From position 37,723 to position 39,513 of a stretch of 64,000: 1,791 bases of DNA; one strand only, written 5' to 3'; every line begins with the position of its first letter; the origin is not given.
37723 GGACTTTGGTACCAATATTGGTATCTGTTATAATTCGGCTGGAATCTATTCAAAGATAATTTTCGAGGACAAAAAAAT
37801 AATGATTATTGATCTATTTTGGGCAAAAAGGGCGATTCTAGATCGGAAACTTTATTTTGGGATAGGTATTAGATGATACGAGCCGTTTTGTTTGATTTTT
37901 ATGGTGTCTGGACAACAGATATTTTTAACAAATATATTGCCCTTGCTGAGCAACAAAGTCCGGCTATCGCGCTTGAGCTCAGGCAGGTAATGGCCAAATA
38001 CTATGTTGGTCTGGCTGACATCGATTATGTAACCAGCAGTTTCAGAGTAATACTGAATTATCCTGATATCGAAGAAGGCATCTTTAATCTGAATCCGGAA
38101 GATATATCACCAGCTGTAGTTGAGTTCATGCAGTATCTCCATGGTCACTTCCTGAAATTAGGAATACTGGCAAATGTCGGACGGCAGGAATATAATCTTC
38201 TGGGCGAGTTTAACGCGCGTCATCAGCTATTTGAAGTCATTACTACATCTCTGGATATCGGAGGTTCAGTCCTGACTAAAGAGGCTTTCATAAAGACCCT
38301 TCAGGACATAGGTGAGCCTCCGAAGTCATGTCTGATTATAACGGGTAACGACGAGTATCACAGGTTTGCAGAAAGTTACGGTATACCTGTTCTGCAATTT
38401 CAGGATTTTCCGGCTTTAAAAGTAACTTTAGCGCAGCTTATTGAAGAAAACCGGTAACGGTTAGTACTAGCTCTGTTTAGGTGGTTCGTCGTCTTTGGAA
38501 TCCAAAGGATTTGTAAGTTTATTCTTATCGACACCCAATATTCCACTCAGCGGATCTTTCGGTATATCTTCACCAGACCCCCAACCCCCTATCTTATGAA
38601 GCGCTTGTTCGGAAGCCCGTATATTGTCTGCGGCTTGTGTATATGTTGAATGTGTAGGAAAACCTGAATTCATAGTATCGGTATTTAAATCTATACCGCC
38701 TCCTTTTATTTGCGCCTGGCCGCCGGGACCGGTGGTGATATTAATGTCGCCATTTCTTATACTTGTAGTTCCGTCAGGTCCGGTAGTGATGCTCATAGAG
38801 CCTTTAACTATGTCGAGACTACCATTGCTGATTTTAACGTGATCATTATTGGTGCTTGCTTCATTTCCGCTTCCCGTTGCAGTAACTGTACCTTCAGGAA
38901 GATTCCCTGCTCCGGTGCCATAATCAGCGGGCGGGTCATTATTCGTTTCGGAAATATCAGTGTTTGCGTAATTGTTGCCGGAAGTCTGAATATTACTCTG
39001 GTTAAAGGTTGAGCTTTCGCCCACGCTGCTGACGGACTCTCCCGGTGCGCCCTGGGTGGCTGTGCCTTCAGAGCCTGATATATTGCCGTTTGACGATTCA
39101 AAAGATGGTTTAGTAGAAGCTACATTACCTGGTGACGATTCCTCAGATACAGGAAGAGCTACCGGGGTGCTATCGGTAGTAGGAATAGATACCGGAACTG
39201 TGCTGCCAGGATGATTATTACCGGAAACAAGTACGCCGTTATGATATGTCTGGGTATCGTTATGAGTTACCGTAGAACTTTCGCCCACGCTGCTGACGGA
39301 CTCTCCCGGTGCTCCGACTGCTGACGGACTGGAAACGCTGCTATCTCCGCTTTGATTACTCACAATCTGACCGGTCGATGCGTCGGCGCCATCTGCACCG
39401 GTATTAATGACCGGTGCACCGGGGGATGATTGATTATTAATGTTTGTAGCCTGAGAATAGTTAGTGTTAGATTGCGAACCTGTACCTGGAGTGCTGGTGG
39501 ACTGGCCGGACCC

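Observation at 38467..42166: ABC exporter with novel N-terminal domain followed by a signal-less, repeat-rich protein switched by a C6 tract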

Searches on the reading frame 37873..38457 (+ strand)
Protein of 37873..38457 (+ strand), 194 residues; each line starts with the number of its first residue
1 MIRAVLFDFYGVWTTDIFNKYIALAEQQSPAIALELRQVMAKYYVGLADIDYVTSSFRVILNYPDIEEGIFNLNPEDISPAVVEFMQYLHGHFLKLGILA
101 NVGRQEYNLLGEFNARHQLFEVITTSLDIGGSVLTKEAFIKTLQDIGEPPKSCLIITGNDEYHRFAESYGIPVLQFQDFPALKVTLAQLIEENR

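Call 4: search_protein_families(library=pfam, proteins=[window:37873-38457:+], max_evalue=0.01)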
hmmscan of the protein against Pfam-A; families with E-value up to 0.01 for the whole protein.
window:37873-38457:+ (194 aa): 1 family
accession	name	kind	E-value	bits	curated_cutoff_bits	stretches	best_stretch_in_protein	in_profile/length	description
PF00702.32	Hydrolase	-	0.00014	22.7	26.4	1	2-156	1-177/191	haloacid dehalogenase-like hydrolase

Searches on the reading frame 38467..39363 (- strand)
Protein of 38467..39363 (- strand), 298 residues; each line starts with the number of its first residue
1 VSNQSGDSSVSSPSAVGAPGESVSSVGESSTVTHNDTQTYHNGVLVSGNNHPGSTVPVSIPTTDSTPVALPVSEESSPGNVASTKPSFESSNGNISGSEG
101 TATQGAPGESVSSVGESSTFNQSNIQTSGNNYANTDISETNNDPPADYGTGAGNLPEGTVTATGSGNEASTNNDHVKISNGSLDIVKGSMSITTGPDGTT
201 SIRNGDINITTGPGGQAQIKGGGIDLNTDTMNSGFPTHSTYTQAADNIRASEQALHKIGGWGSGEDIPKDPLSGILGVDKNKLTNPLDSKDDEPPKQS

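Call 4: search_protein_families(library=pfam, proteins=[window:38467-39363:-], max_evalue=0.01)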
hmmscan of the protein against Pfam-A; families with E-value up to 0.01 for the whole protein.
window:38467-39363:- (298 aa): 0 families

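Call 87: list_cluster_members(proteins=[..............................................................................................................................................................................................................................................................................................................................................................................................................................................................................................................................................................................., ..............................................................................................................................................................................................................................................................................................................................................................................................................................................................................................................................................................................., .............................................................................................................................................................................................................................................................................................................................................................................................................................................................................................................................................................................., window:38467-39363:-])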
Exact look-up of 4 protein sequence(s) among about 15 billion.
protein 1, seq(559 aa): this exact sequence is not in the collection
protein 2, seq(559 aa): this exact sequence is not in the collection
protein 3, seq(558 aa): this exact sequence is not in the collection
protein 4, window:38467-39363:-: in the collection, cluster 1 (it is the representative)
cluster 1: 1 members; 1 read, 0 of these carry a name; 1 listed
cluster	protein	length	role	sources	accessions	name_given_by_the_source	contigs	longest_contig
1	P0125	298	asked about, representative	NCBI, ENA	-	-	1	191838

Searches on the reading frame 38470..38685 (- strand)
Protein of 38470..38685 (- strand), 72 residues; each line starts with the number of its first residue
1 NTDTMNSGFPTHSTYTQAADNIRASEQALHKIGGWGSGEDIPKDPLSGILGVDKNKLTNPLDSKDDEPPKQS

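Call 29: find_homologous_proteins(query=A1, max_evalue=0.01)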
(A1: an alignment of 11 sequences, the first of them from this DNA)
Query A1 (11 sequences) (72 aa, profile of the alignment): 1 proteins with E <= 0.01 among 730 candidates.
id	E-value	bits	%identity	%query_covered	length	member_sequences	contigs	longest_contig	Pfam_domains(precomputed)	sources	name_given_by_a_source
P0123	7.8e-19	85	36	79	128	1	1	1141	PF01476.27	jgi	jgi:hypothetical protein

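Call 50: search_protein_representatives(alignment_id=A3)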
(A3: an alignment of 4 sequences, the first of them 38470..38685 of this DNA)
Query: 4 sequences, 72 profile positions. Proteins with E-value up to 0.001 (for the whole library): 37; up to 1e-10: 5; up to 1e-30: 0. The best 37 are listed.
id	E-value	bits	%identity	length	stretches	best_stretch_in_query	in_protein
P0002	9.4e-29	115.6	-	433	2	2-71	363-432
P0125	3.0e-28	114.0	-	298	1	1-69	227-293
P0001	9.1e-28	112.4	-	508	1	1-72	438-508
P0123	2.0e-26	108.1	-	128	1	2-72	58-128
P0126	7.9e-16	74.2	-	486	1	7-72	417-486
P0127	3.4e-10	56.1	-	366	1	3-70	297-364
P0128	7.5e-10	55.0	-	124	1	2-64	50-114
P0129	1.2e-09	54.4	-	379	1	6-70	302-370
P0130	2.4e-09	53.4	-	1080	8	20-50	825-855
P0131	2.5e-09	53.3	-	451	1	6-69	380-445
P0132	3.7e-09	52.8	-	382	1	7-69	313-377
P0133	1.3e-08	51.1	-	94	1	6-69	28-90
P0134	9.4e-08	48.3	-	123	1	6-68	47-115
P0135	2.7e-07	46.8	-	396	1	3-71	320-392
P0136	2.9e-07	46.7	-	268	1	3-69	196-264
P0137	3.1e-07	46.6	-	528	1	5-68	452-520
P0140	1.0e-06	45.0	-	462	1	6-71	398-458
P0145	2.8e-05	40.4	-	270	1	7-71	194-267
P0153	1.9e-04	37.7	-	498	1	5-69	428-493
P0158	4.2e-04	36.6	-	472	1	5-68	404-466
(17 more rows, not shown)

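Call 52: search_protein_families(library=pfam, alignment_id=A4, max_evalue=0.001)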
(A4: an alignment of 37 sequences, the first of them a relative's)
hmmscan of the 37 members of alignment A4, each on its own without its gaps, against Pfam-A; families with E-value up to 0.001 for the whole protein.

A. member 1, P0125 (298 aa): 0 families

B. families by the number of members that match (of 37 scanned): 11 families
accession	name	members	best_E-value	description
PF01476.26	LysM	24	4.4e-27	LysM domain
PF00084.26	Sushi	1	5.5e-99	Sushi repeat (SCR repeat)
PF11862.13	DUF3382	1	9.8e-34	Domain of unknown function (DUF3382)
PF21047.3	HEAT_Maestro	1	2.4e-32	Maestro, HEAT repeats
PF03248.18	Rer1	1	1e-11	Rer1 family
PF22638.1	FlgK_D1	1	3.7e-11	Flagellar hook-associated protein FlgK helical domain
PF18401.7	Thioredoxin_13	1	1.4e-08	Thioredoxin-like domain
PF23577.1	LysM_RLK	1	7.6e-05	LysM domain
PF17830.6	STI1-HOP_DP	1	0.00033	STI1/HOP, DP domain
PF13128.11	DUF3954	1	0.00039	Protein of unknown function (DUF3954)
PF18294.6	Pept_S41_N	1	0.00069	Peptidase S41 N-terminal domain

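Call 54: find_encoding_contigs(protein=P0137, flank=5000, max_places=3)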
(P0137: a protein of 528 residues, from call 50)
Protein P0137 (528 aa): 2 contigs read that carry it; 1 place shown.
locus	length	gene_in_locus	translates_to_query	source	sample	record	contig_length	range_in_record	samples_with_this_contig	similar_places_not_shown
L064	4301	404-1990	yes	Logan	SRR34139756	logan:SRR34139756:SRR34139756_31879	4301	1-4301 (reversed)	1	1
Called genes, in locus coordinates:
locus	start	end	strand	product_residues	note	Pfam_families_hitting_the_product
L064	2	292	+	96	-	?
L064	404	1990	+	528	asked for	PF01476:LysM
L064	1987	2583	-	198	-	-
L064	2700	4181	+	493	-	PF07690:MFS_1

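Call 56: find_encoding_contigs(protein=P0145, flank=5000, max_places=2)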
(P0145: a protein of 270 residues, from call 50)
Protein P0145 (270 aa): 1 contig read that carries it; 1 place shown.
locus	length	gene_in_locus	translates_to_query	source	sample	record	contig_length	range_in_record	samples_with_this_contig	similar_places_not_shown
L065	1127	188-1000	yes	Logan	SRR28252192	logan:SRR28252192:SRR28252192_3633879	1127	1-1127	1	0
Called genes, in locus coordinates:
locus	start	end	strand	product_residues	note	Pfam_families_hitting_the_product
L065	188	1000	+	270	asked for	-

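Call 57: find_encoding_contigs(protein=P0140, flank=5000, max_places=2)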
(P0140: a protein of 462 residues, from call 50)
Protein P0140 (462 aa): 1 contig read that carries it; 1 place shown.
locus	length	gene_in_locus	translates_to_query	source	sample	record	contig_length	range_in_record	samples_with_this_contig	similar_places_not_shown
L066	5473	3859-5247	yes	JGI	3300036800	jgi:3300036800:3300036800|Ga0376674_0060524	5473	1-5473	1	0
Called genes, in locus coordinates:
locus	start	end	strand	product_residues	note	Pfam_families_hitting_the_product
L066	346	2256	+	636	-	PF00664:ABC_membrane, PF00005:ABC_tran, PF02463:SMC_N (faint), PF13304:AAA_21 (faint)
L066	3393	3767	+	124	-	-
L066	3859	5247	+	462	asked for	PF01476:LysM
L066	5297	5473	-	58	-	?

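Call 58: find_encoding_contigs(protein=P0153, flank=5000, max_places=2)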
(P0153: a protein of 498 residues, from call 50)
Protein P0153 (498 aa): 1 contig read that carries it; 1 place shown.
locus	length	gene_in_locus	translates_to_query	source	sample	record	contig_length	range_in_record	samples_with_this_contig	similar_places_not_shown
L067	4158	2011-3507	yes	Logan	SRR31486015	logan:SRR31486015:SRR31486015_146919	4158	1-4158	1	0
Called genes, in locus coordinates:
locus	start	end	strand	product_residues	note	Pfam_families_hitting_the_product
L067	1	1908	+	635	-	?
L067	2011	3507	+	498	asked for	PF01476:LysM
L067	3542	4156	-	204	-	?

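Call 59: find_encoding_contigs(protein=P0158, flank=5000, max_places=2)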
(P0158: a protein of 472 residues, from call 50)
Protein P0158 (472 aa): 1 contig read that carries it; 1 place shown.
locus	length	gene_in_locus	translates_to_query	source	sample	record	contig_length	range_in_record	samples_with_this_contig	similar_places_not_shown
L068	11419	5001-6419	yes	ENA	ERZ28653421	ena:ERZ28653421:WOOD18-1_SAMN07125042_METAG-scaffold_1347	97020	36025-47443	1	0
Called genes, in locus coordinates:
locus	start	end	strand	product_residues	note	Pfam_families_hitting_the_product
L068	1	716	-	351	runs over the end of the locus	PF02618:YceG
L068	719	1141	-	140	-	PF03652:RuvX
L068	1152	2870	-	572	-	-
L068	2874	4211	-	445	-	PF13941:MutL (weak), PF14450:FtsA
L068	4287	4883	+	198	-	-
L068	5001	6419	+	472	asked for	PF01476:LysM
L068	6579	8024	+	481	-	PF01476:LysM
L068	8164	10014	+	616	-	PF00664:ABC_membrane, PF00005:ABC_tran, PF13304:AAA_21 (faint), PF02463:SMC_N (weak)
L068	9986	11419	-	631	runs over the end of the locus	PF01411:tRNA-synt_2c, PF07973:tRNA_SAD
